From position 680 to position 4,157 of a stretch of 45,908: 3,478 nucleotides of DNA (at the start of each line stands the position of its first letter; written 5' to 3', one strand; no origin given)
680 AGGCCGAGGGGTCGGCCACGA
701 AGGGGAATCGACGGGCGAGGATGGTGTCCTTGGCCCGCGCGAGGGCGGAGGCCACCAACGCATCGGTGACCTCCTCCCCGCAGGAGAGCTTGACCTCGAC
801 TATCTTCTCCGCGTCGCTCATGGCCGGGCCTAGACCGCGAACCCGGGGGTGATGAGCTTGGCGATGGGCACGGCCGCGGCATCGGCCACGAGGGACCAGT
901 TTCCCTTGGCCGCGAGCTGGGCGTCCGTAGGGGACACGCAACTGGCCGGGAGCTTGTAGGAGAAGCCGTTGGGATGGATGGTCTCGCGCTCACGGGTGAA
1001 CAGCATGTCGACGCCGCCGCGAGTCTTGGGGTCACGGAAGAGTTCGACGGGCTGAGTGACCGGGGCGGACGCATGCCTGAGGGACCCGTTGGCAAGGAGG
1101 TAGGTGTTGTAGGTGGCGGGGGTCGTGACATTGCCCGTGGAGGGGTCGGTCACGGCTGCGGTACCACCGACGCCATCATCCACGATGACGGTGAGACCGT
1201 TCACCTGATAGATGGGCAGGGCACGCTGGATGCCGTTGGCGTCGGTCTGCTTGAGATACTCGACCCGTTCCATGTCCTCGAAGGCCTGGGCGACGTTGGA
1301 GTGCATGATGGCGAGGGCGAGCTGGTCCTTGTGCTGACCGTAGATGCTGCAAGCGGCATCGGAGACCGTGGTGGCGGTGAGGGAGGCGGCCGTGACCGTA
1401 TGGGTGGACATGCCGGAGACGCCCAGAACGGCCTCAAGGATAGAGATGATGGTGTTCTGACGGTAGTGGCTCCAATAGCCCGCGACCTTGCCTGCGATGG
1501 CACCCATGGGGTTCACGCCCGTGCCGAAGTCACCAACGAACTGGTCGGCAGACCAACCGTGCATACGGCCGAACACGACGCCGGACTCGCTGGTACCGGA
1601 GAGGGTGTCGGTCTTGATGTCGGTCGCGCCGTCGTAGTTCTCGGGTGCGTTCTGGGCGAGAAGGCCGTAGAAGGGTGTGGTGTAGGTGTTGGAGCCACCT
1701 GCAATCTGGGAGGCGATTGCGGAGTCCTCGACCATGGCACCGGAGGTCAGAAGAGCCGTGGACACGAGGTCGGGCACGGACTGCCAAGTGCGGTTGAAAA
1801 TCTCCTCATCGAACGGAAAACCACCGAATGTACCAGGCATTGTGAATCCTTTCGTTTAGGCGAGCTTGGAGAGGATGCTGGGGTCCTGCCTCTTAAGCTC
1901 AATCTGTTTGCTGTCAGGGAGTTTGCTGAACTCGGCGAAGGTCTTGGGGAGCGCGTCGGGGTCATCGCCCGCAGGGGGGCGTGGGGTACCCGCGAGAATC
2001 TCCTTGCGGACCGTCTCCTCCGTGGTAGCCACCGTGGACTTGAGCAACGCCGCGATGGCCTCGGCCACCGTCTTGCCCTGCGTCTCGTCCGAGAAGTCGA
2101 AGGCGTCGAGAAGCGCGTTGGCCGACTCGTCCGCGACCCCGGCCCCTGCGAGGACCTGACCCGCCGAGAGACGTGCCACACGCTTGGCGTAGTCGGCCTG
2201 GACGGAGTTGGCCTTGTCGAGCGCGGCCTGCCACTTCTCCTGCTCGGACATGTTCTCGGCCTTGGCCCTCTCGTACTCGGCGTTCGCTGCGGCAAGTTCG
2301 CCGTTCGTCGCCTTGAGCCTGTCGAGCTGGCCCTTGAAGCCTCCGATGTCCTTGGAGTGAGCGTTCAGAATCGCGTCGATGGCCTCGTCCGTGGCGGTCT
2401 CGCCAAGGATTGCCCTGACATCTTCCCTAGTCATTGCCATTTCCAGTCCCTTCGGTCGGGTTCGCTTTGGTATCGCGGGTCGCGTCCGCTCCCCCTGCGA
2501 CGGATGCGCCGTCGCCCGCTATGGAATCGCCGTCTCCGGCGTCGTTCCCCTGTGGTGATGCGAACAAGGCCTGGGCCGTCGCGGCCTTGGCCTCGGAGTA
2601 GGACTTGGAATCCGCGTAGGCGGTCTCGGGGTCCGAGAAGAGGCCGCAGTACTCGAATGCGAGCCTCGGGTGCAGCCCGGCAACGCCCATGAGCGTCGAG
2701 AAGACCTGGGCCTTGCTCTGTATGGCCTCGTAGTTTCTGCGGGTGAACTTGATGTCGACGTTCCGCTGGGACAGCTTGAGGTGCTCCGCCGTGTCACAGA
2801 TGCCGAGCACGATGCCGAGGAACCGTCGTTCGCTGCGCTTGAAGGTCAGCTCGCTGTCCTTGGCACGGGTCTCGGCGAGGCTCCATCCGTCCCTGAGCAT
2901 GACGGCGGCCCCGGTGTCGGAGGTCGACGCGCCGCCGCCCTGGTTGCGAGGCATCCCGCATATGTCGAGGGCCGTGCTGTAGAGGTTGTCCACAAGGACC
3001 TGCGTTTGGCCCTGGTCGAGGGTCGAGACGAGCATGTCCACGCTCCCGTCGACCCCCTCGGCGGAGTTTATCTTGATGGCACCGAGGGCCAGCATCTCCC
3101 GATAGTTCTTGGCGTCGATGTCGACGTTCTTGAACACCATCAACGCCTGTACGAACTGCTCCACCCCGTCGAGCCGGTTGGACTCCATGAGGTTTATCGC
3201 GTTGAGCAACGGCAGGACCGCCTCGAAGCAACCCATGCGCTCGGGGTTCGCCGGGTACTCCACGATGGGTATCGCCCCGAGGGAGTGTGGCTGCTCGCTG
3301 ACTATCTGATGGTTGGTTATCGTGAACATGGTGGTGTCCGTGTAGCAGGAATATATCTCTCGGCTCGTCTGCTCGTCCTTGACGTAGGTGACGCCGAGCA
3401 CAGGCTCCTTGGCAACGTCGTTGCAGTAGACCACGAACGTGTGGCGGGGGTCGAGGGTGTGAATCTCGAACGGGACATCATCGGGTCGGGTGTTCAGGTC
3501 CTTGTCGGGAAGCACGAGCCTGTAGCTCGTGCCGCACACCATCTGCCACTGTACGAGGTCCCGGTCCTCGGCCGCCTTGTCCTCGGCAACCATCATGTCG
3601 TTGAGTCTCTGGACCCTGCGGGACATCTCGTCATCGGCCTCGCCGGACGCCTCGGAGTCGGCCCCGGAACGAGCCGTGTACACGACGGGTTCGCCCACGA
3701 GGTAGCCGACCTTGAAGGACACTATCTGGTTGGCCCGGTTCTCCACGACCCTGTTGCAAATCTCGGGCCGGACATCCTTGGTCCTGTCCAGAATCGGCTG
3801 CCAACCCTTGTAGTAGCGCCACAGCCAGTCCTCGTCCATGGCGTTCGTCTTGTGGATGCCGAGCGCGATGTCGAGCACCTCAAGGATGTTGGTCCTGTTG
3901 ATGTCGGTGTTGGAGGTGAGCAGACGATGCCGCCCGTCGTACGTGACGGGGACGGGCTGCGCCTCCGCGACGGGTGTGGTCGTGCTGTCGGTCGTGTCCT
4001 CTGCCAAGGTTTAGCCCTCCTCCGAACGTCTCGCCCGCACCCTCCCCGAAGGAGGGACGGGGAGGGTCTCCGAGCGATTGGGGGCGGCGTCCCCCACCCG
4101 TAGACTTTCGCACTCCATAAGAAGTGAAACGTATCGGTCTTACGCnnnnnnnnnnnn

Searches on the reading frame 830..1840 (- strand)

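Call 10: search_protein_families(library=pfam, proteins=[window:830-1840:-], max_evalue=0.01)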
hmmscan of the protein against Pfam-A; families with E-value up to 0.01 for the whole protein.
window:830-1840:- (336 aa): 1 family
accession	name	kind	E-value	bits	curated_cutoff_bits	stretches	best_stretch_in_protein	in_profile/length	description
PF20036.5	Gp13-like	-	1e-08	35.3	26.4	1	115-320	110-304/313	Major capsid protein 13-like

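Call 11: search_protein_families(library=phrogs, proteins=[window:830-1840:-], max_evalue=0.001)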
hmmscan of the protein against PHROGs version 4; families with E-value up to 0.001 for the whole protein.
window:830-1840:- (336 aa): 3 families
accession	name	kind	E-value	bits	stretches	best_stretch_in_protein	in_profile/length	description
phrog_247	-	head and packaging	6.6e-63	214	1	9-330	11-340/351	major head protein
phrog_15288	-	head and packaging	1.6e-25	90.8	1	157-331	10-169/172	major head protein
phrog_19632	-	unknown function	1e-08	36.3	1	28-147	27-144/149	-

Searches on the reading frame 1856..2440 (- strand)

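Call 10: search_protein_families(library=pfam, proteins=[window:1856-2440:-], max_evalue=0.01)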
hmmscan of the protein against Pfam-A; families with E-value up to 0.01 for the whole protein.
window:1856-2440:- (194 aa): 2 families
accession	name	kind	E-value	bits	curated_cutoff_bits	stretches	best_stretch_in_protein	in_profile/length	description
PF06810.17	Phage_scaffold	-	6.4e-06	26.7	35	1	9-135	3-144/170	Phage capsid assembly scaffolding protein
PF06005.17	ZapB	-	0.009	16.9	31.5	0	36-76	24-64/71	Cell division protein ZapB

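Call 11: search_protein_families(library=phrogs, proteins=[window:1856-2440:-], max_evalue=0.001)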
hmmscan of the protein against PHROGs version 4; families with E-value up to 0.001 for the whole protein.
window:1856-2440:- (194 aa): 2 families
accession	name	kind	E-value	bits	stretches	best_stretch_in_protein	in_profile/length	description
phrog_172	-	head and packaging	0.00016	22.8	1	14-187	57-215/229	head scaffolding protein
phrog_2303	-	head and packaging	0.00038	21.3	1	15-135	51-173/219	head scaffolding protein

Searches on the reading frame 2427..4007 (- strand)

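Call 10: search_protein_families(library=pfam, proteins=[window:2427-4007:-], max_evalue=0.01)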
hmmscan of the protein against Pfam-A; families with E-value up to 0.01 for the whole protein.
window:2427-4007:- (526 aa): 1 family
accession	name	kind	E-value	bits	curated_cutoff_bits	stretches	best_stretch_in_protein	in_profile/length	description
PF05133.19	SPP1_portal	-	4.8e-74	250.2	25.5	1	51-466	7-405/416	Phage portal protein, SPP1 Gp6-like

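Call 11: search_protein_families(library=phrogs, proteins=[window:2427-4007:-], max_evalue=0.001)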
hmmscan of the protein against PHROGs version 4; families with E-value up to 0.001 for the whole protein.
window:2427-4007:- (526 aa): 3 families
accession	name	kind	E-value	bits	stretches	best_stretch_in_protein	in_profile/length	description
phrog_64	-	head and packaging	7.5e-64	217.1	1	33-504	67-524/547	portal protein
phrog_104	-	head and packaging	4.4e-08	33.2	1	42-279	41-273/550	portal protein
phrog_8065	-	unknown function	0.00048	21.2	1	62-115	63-118/165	-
